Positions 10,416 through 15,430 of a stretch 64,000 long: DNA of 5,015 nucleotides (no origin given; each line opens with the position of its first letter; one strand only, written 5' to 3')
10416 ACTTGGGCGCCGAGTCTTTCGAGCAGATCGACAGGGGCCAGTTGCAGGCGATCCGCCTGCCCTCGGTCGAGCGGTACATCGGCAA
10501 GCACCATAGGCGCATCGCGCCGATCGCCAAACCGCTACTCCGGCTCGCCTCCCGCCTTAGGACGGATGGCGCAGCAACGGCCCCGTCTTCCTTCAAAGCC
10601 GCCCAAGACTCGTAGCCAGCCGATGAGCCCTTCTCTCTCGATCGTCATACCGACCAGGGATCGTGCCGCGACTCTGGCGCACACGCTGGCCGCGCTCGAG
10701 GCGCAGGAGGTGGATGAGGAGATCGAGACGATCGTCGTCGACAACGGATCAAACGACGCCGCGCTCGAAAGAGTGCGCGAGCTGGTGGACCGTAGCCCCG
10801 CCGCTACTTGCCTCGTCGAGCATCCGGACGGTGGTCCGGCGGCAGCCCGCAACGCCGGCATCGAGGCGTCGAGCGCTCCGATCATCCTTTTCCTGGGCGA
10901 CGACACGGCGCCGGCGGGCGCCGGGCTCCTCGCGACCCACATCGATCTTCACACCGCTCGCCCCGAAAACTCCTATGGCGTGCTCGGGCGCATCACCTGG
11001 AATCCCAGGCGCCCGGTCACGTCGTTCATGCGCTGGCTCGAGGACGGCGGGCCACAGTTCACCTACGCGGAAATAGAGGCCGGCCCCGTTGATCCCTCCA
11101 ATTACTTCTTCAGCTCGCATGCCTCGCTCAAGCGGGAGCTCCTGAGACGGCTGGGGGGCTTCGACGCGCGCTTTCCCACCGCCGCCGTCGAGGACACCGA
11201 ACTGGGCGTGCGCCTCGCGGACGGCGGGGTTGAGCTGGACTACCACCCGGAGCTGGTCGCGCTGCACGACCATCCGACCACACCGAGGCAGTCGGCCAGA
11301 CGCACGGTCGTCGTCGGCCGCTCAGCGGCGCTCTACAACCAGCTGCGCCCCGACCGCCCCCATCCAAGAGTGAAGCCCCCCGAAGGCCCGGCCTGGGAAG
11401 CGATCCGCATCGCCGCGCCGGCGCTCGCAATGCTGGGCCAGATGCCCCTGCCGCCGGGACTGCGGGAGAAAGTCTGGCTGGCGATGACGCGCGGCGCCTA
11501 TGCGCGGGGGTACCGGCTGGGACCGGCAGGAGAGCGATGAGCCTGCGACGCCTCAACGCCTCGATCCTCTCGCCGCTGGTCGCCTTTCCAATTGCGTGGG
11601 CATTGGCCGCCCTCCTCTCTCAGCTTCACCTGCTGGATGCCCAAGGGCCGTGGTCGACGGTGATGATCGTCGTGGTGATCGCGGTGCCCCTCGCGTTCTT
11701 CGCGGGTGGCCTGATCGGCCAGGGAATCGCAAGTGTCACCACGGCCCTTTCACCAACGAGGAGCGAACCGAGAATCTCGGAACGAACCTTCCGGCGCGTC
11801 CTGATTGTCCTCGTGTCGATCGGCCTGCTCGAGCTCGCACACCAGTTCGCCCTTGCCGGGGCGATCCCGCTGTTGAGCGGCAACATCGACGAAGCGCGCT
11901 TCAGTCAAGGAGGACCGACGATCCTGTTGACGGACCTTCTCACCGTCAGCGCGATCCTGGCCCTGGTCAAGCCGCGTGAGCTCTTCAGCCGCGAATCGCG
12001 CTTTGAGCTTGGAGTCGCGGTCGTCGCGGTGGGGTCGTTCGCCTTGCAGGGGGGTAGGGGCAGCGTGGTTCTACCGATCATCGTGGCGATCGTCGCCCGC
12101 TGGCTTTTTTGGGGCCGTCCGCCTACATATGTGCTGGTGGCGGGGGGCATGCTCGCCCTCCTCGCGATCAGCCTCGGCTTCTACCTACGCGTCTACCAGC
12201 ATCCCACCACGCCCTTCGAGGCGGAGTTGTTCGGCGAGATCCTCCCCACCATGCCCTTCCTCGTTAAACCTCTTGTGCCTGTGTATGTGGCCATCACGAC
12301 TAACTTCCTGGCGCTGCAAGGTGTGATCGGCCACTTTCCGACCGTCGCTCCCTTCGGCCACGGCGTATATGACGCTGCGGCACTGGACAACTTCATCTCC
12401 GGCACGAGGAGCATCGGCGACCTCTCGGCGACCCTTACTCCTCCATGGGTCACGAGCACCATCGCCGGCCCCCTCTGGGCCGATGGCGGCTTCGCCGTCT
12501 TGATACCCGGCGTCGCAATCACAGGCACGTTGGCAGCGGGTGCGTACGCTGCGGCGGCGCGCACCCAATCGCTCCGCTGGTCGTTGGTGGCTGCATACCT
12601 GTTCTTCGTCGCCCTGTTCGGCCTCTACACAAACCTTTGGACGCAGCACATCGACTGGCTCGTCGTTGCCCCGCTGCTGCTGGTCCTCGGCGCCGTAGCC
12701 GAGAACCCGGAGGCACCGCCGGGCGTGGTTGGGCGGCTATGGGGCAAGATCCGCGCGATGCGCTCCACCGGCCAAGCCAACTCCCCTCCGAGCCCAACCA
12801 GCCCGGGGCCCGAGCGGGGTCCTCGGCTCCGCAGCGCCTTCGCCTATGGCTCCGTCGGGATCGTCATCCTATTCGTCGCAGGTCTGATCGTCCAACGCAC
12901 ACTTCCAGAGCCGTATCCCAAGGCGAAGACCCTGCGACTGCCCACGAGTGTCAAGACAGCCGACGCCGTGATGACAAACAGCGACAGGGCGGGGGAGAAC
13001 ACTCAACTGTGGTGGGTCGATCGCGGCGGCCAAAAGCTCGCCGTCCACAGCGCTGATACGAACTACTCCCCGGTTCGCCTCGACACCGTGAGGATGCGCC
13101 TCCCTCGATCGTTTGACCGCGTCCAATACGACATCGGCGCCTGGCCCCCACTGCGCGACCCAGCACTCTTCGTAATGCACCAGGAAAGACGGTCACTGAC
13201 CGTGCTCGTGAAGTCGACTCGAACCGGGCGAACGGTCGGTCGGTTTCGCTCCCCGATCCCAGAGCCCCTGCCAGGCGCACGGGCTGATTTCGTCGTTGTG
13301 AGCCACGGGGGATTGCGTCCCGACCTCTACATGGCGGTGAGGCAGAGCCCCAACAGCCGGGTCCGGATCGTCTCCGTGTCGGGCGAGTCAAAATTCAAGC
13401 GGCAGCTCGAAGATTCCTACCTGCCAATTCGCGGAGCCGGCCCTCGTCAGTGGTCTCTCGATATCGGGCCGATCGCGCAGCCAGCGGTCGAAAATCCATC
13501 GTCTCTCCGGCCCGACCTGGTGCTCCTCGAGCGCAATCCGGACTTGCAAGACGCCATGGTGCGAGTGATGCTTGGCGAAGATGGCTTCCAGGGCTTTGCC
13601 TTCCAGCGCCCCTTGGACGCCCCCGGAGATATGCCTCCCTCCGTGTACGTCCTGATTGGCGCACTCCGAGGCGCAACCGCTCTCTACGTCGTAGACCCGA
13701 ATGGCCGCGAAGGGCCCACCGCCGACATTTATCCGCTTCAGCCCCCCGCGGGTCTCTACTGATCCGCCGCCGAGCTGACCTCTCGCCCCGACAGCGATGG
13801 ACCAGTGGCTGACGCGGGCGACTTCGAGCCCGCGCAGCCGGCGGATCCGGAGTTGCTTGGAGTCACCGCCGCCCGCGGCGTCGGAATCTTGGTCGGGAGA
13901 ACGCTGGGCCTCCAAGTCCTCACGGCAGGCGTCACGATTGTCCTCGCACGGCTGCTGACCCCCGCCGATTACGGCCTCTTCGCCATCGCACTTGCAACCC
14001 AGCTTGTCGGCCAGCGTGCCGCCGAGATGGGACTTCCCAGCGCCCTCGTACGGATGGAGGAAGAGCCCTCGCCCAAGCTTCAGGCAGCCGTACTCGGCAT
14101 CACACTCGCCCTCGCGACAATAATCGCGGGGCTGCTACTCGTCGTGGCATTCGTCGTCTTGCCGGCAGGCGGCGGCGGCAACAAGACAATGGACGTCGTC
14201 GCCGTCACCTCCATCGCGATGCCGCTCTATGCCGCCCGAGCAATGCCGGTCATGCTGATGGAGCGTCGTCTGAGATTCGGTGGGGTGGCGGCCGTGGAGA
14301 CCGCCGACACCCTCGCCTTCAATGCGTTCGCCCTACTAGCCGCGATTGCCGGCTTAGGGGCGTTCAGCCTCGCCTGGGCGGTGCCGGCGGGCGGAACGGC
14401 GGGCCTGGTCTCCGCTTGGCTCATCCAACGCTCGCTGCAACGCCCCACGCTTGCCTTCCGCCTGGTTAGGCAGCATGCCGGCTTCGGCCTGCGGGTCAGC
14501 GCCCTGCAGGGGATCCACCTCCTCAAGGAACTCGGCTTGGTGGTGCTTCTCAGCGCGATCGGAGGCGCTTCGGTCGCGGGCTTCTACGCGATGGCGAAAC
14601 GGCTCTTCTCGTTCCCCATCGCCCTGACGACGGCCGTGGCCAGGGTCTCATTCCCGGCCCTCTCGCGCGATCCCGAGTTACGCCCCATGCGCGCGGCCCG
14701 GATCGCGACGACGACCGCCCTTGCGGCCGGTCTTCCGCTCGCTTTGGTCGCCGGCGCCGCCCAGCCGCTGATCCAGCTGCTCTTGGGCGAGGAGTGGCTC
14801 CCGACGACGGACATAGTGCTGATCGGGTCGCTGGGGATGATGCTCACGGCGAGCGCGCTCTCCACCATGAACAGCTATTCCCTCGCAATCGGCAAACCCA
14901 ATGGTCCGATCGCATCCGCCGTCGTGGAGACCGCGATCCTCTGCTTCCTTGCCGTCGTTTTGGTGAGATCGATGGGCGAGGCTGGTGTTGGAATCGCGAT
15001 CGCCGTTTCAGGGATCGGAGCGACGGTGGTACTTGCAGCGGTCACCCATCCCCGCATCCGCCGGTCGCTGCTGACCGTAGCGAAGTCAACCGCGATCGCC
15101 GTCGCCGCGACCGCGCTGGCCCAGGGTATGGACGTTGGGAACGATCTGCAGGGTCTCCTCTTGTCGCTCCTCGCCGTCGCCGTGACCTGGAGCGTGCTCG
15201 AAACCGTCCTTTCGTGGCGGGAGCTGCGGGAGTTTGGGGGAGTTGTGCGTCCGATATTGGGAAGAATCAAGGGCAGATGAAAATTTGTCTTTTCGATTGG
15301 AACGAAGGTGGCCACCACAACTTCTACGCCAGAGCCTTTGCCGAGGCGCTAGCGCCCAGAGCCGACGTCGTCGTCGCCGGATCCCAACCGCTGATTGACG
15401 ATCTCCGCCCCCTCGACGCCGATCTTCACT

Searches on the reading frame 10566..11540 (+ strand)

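Call 30: search_protein_families(library=pfam, proteins=[window:10566-11540:+], max_evalue=0.0001)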
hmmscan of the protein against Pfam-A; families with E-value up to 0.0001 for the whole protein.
window:10566-11540:+ (324 aa): 3 families
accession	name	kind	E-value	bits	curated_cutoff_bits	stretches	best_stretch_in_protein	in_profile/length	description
PF00535.33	Glycos_transf_2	-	2.7e-17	63.7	23.3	1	25-146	1-121/168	Glycosyl transferase family 2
PF13641.12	Glyco_tranf_2_3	-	5.9e-13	49.8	27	1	22-246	1-223/230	Glycosyltransferase like family 2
PF10111.15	Glyco_tranf_2_2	-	6.2e-12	46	27.3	1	25-113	1-91/276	Glycosyltransferase like family 2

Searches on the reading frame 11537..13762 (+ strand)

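Call 30: search_protein_families(library=pfam, proteins=[window:11537-13762:+], max_evalue=0.0001)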
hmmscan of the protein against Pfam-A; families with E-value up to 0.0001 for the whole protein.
window:11537-13762:+ (741 aa): 1 family
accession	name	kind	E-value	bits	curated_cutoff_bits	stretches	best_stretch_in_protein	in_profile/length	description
PF01901.21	O_anti_polymase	-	8.3e-08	32.4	24.2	1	39-344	23-304/335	Putative O-antigen polymerase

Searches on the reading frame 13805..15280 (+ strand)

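Call 30: search_protein_families(library=pfam, proteins=[window:13805-15280:+], max_evalue=0.0001)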
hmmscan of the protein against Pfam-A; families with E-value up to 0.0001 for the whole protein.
window:13805-15280:+ (491 aa): 2 families
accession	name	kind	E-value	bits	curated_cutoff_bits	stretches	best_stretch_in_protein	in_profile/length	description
PF13440.11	Polysacc_synt_3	-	1.4e-32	113.6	23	1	46-334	1-291/293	Polysaccharide biosynthesis protein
PF01943.22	Polysacc_synt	-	2.1e-13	50.8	28.2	1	23-288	2-272/274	Polysaccharide biosynthesis protein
